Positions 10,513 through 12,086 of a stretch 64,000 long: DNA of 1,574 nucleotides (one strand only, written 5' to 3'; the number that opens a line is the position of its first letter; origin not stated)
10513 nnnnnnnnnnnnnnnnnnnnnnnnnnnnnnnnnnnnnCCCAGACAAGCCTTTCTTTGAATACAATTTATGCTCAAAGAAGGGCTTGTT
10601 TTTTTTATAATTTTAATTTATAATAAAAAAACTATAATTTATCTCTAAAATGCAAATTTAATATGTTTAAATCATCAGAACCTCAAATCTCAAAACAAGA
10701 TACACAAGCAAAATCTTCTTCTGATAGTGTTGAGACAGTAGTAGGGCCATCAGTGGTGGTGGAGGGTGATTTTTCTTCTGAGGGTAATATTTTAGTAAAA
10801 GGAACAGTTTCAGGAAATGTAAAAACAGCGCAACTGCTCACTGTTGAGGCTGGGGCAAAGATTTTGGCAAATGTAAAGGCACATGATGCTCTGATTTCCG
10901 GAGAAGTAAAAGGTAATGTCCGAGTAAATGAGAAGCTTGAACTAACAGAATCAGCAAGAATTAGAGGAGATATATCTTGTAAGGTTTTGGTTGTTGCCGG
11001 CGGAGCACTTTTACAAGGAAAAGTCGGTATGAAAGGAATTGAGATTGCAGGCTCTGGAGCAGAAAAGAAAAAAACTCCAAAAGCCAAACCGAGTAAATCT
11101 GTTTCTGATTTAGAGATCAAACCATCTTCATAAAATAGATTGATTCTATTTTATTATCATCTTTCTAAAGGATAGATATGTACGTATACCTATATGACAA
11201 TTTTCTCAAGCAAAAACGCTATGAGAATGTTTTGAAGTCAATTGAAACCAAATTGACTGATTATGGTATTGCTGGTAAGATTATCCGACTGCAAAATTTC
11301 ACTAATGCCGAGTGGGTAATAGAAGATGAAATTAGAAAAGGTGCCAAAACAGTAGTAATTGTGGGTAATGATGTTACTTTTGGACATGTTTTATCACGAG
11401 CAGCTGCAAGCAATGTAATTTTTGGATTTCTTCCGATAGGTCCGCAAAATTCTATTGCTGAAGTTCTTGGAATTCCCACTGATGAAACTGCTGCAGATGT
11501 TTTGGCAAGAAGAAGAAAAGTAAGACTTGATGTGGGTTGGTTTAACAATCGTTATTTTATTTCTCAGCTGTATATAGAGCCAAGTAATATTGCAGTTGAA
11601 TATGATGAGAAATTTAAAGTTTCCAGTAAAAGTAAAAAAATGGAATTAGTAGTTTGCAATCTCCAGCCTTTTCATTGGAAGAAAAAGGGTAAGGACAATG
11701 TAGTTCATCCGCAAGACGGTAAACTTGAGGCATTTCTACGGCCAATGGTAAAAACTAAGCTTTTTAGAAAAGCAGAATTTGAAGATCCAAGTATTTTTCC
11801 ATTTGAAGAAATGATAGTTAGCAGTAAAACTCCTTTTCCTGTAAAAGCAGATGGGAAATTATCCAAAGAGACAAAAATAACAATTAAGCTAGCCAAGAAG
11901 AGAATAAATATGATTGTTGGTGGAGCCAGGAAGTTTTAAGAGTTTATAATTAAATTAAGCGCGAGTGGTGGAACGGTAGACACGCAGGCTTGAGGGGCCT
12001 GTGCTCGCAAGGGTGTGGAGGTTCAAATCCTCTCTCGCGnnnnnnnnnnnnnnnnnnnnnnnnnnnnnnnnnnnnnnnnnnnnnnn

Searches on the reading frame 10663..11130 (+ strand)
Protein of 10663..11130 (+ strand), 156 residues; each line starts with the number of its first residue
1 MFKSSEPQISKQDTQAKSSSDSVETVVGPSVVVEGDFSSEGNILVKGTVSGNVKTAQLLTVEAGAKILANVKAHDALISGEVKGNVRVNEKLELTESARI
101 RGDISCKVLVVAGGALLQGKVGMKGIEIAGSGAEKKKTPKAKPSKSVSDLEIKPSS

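Call 39: search_protein_families(library=pfam, proteins=[window:10663-11130:+], max_evalue=0.001)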
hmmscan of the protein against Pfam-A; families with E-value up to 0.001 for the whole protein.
window:10663-11130:+ (156 aa): 1 family
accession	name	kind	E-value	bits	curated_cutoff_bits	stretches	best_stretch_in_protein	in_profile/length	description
PF04519.19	Bactofilin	-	1.8e-24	86.3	27.9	1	25-121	1-97/98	Polymer-forming cytoskeletal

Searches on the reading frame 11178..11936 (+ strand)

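Call 39: search_protein_families(library=pfam, proteins=[window:11178-11936:+], max_evalue=0.001)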
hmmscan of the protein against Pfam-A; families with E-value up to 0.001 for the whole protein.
window:11178-11936:+ (253 aa): 1 family
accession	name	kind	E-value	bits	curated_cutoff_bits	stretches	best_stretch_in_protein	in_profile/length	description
PF00781.29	DAGK_cat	-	3e-09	37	23.6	1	13-120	13-123/125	Diacylglycerol kinase catalytic domain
